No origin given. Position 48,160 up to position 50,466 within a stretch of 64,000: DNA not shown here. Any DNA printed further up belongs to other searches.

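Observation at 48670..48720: FdhF-like catalytic subunit has Gly at the position of the Mo-coordinating Sec/Cys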

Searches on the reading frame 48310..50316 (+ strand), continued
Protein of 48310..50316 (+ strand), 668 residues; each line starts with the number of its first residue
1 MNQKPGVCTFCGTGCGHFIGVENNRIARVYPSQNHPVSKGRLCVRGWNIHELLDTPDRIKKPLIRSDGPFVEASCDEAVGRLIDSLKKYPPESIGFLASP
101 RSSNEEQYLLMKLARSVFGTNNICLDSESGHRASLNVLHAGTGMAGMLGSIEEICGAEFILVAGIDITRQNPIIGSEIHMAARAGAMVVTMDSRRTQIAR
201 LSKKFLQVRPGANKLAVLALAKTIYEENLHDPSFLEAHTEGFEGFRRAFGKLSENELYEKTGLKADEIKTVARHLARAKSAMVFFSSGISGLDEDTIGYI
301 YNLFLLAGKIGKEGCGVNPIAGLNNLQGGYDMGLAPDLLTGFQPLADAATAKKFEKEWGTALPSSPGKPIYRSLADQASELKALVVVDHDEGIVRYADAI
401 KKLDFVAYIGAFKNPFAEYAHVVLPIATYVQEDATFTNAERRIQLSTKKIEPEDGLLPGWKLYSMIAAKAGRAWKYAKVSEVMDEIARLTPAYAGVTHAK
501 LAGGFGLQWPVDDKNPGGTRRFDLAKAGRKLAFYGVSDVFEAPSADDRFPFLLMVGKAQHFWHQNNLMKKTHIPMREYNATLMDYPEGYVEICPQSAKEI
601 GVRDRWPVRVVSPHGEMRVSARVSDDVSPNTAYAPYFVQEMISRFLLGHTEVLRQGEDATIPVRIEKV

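Call 51: find_encoding_contigs(protein=P0125, flank=10000, max_places=3)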
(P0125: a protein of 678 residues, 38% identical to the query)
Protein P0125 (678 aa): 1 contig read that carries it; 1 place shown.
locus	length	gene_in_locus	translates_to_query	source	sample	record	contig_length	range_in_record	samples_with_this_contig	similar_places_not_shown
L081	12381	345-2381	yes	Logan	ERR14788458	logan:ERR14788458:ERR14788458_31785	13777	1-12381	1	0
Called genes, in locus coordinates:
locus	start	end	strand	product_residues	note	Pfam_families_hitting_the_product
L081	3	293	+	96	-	?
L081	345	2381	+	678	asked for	PF04879:Molybdop_Fe4S4, PF00384:Molybdopterin, PF01568:Molydop_binding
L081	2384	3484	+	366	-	PF13183:Fer4_8 (faint), PF13187:Fer4_9 (faint), PF13534:Fer4_17 (faint), PF13237:Fer4_10 (faint), PF17179:Fer4_22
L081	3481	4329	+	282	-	PF00175:NAD_binding_1, PF10418:DHODB_Fe-S_bind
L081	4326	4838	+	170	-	PF01750:HycI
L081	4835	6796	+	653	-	PF00662:Proton_antipo_N, PF00361:Proton_antipo_M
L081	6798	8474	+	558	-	PF00329:Complex1_30kDa, PF00374:NiFeSe_Hases, PF00346:Complex1_49kDa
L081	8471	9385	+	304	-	PF00146:NADHdh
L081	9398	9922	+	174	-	PF13237:Fer4_10 (weak), PF14697:Fer4_21, PF12838:Fer4_7, PF13237:Fer4_10 (weak), PF00037:Fer4 (weak), PF12838:Fer4_7, PF13187:Fer4_9 (weak), PF13484:Fer4_16 (weak), +4 more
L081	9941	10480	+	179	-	PF01058:Oxidored_q6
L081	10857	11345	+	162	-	PF00027:cNMP_binding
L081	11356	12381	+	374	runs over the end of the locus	PF13183:Fer4_8 (faint), PF12838:Fer4_7 (faint), PF13534:Fer4_17 (faint), PF13746:Fer4_18 (faint), PF13237:Fer4_10 (faint), PF25160:LdpA_Fe-S-bd (faint), PF17179:Fer4_22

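Call 52: find_encoding_contigs(protein=P0127, flank=10000, max_places=3)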
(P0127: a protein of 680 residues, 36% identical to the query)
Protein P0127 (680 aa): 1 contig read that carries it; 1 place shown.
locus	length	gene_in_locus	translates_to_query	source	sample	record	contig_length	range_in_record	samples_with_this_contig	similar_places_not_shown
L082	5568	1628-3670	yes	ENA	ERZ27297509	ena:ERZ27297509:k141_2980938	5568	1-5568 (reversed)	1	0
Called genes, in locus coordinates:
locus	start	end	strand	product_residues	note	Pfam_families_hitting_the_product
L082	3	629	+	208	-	?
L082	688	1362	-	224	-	-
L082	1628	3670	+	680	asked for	PF04879:Molybdop_Fe4S4, PF00384:Molybdopterin, PF01568:Molydop_binding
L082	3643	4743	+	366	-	PF17179:Fer4_22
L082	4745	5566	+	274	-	?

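Call 53: find_encoding_contigs(protein=P0129, flank=10000, max_places=2)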
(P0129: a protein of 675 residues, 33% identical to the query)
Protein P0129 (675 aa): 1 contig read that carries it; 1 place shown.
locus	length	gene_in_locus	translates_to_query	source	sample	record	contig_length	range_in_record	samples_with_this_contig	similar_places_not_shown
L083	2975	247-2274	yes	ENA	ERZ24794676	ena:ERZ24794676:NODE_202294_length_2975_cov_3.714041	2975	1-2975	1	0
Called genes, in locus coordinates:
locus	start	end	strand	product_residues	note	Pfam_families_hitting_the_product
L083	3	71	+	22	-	?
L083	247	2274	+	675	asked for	PF04879:Molybdop_Fe4S4, PF00384:Molybdopterin, PF01568:Molydop_binding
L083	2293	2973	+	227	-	?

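Call 54: find_encoding_contigs(protein=P0131, flank=10000, max_places=2)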
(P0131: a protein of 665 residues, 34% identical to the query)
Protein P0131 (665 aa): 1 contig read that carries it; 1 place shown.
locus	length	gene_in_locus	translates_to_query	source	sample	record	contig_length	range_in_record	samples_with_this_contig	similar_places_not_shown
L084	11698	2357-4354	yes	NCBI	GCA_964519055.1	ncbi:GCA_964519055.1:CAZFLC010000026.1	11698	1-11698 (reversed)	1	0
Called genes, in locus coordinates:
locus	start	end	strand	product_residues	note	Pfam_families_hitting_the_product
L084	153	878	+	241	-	PF00702:Hydrolase, PF13419:HAD_2, PF13242:Hydrolase_like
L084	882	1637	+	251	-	PF02492:cobW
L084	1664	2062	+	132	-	PF01155:HypA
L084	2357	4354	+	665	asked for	PF04879:Molybdop_Fe4S4, PF00384:Molybdopterin, PF01568:Molydop_binding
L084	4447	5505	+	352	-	PF13534:Fer4_17 (faint), PF13183:Fer4_8 (weak), PF17179:Fer4_22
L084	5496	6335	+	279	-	PF00970:FAD_binding_6 (weak), PF00175:NAD_binding_1, PF10418:DHODB_Fe-S_bind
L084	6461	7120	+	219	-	PF01750:HycI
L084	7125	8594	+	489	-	PF00662:Proton_antipo_N, PF00361:Proton_antipo_M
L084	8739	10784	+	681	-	PF00662:Proton_antipo_N, PF00361:Proton_antipo_M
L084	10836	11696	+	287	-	?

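Call 55: find_encoding_contigs(protein=P0137, flank=10000, max_places=2)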
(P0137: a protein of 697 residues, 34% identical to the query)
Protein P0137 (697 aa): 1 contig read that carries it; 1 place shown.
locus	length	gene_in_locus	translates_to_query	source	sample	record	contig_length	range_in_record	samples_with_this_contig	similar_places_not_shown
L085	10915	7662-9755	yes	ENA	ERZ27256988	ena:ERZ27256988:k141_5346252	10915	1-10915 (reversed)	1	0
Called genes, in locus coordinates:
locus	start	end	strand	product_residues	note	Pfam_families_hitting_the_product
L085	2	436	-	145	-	?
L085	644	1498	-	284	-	PF00970:FAD_binding_6 (weak), PF00175:NAD_binding_1, PF10418:DHODB_Fe-S_bind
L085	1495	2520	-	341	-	PF13237:Fer4_10 (faint), PF13183:Fer4_8 (faint), PF13187:Fer4_9 (faint), PF12838:Fer4_7 (faint), PF12797:Fer4_2 (faint), PF25160:LdpA_Fe-S-bd (faint), PF00037:Fer4 (faint), PF17179:Fer4_22, +2 more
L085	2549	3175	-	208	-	PF06971:Put_DNA-bind_N, PF02629:CoA_binding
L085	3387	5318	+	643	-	PF09308:LuxQ-periplasm (faint), PF17201:Cache_3-Cache_2, PF17202:sCache_3_3, PF17203:sCache_3_2 (weak), PF00672:HAMP, PF00512:HisKA, PF02518:HATPase_c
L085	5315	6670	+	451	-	PF00072:Response_reg, PF00158:Sigma54_activat, PF14532:Sigma54_activ_2, PF00004:AAA, PF07724:AAA_2, PF07728:AAA_5, PF25601:AAA_lid_14, PF02954:HTH_8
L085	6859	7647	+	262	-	PF00072:Response_reg, PF23198:PDE8A_N (faint), PF00072:Response_reg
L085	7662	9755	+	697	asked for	PF04879:Molybdop_Fe4S4, PF00384:Molybdopterin, PF01568:Molydop_binding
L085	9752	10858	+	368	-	PF17179:Fer4_22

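Call 56: find_encoding_contigs(protein=P0132, flank=10000, max_places=2)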
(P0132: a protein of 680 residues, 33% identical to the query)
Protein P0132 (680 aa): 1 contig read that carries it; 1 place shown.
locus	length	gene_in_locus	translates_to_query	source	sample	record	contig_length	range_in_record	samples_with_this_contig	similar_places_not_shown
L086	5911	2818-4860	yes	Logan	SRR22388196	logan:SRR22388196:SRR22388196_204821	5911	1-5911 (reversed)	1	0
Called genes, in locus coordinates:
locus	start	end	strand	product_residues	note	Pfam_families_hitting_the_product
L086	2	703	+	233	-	?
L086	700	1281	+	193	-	PF12804:NTP_transf_3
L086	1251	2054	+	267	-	PF00175:NAD_binding_1, PF10418:DHODB_Fe-S_bind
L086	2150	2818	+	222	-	PF01797:Y1_Tnp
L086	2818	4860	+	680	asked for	PF04879:Molybdop_Fe4S4, PF00384:Molybdopterin, PF01568:Molydop_binding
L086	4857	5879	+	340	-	PF13183:Fer4_8 (faint), PF13187:Fer4_9 (faint), PF13237:Fer4_10 (faint), PF13534:Fer4_17 (faint), PF12797:Fer4_2 (faint), PF25160:LdpA_Fe-S-bd (faint), PF17179:Fer4_22, PF00037:Fer4 (weak)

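Call 57: find_encoding_contigs(protein=P0146, flank=10000, max_places=2)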
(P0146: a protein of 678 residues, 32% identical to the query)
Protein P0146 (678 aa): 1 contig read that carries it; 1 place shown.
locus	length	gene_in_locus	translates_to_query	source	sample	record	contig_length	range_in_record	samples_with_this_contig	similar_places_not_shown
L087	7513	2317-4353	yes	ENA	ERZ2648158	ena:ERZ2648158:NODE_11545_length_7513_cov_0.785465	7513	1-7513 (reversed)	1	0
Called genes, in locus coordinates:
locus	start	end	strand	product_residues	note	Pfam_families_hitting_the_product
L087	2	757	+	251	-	?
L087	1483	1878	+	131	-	-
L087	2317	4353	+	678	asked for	PF04879:Molybdop_Fe4S4, PF00384:Molybdopterin, PF01568:Molydop_binding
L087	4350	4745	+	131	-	-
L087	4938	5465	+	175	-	PF13534:Fer4_17 (faint), PF12797:Fer4_2 (faint), PF13183:Fer4_8 (faint), PF13237:Fer4_10 (faint), PF17179:Fer4_22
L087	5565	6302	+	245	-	PF00175:NAD_binding_1, PF10418:DHODB_Fe-S_bind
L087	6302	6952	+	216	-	PF01750:HycI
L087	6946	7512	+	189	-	?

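Call 58: search_protein_families(library=pfam, proteins=[P0132, P0148, window:48310-50316:+, P0121, P0125, P0127, P0131, P0137, P0146], max_evalue=0.01)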
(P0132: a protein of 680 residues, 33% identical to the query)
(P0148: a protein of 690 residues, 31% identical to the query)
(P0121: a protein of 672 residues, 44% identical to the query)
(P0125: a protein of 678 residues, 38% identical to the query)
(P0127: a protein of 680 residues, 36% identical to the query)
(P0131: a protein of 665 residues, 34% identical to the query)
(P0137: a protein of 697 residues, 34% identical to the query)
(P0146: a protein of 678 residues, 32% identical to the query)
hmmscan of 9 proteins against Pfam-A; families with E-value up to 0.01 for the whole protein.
P0132 (680 aa): 3 families
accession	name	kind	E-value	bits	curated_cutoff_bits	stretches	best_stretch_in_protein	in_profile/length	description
PF00384.28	Molybdopterin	-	6.1e-69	233.2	24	1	63-485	1-352/353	Molybdopterin oxidoreductase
PF01568.27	Molydop_binding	-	1.9e-28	99.1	26.8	1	568-674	1-110/110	Molydopterin dinucleotide binding domain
PF04879.21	Molybdop_Fe4S4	-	3e-15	56.4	22.7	1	7-59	2-54/55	Molybdopterin oxidoreductase Fe4S4 domain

P0148 (690 aa): 3 families
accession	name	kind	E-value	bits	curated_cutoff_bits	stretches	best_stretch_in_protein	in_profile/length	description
PF00384.28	Molybdopterin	-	5e-69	233.4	24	1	58-491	1-353/353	Molybdopterin oxidoreductase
PF01568.27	Molydop_binding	-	2.5e-28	98.7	26.8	1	574-678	1-110/110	Molydopterin dinucleotide binding domain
PF04879.21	Molybdop_Fe4S4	-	1.1e-19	70.6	22.7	1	4-55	4-55/55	Molybdopterin oxidoreductase Fe4S4 domain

window:48310-50316:+ (668 aa): 3 families
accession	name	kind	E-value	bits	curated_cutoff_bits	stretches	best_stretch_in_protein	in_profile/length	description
PF00384.28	Molybdopterin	-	1.1e-31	110.6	24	1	58-467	1-351/353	Molybdopterin oxidoreductase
PF04879.21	Molybdop_Fe4S4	-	2.3e-13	50.3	22.7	1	4-52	4-52/55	Molybdopterin oxidoreductase Fe4S4 domain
PF01568.27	Molydop_binding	-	5.6e-10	39.7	26.8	1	582-636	25-78/110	Molydopterin dinucleotide binding domain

P0121 (672 aa): 3 families
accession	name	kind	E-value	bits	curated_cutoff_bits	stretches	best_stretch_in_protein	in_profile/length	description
PF00384.28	Molybdopterin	-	2.7e-35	122.5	24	1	58-467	1-352/353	Molybdopterin oxidoreductase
PF04879.21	Molybdop_Fe4S4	-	9.4e-11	42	22.7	1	5-52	5-52/55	Molybdopterin oxidoreductase Fe4S4 domain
PF01568.27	Molydop_binding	-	9.3e-09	35.7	26.8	1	585-639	23-78/110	Molydopterin dinucleotide binding domain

P0125 (678 aa): 3 families
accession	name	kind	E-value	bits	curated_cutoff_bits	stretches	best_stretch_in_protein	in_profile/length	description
PF00384.28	Molybdopterin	-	1.4e-57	195.8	24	1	58-475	1-350/353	Molybdopterin oxidoreductase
PF04879.21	Molybdop_Fe4S4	-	3.7e-14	52.9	22.7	1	5-52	5-52/55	Molybdopterin oxidoreductase Fe4S4 domain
PF01568.27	Molydop_binding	-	1.2e-13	51.5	26.8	1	580-647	10-78/110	Molydopterin dinucleotide binding domain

P0127 (680 aa): 3 families
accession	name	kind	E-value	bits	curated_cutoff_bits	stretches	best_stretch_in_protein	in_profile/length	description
PF00384.28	Molybdopterin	-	8.6e-63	212.9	24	1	58-478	1-352/353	Molybdopterin oxidoreductase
PF01568.27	Molydop_binding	-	8.7e-16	58.4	26.8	1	597-674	29-110/110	Molydopterin dinucleotide binding domain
PF04879.21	Molybdop_Fe4S4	-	3.3e-13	49.8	22.7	1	4-53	4-53/55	Molybdopterin oxidoreductase Fe4S4 domain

P0131 (665 aa): 3 families
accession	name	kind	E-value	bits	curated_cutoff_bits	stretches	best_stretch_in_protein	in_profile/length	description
PF00384.28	Molybdopterin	-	1.4e-49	169.5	24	1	58-469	1-352/353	Molybdopterin oxidoreductase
PF04879.21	Molybdop_Fe4S4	-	1.1e-14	54.5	22.7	1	3-54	3-54/55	Molybdopterin oxidoreductase Fe4S4 domain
PF01568.27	Molydop_binding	-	1.1e-08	35.6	26.8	1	577-632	23-79/110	Molydopterin dinucleotide binding domain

P0137 (697 aa): 3 families
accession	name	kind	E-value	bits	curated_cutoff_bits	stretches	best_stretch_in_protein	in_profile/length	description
PF00384.28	Molybdopterin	-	1.9e-75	254.5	24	1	58-490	1-353/353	Molybdopterin oxidoreductase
PF01568.27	Molydop_binding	-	3e-23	82.4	26.8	1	586-687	1-105/110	Molydopterin dinucleotide binding domain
PF04879.21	Molybdop_Fe4S4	-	3.6e-15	56.1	22.7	1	6-54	6-54/55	Molybdopterin oxidoreductase Fe4S4 domain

P0146 (678 aa): 3 families
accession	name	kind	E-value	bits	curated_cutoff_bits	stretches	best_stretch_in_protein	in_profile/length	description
PF00384.28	Molybdopterin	-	4e-20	72.6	24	1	69-209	1-148/353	Molybdopterin oxidoreductase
PF04879.21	Molybdop_Fe4S4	-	5.6e-14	52.3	22.7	1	16-63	5-52/55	Molybdopterin oxidoreductase Fe4S4 domain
PF01568.27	Molydop_binding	-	1.9e-10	41.2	26.8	1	578-644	13-78/110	Molydopterin dinucleotide binding domain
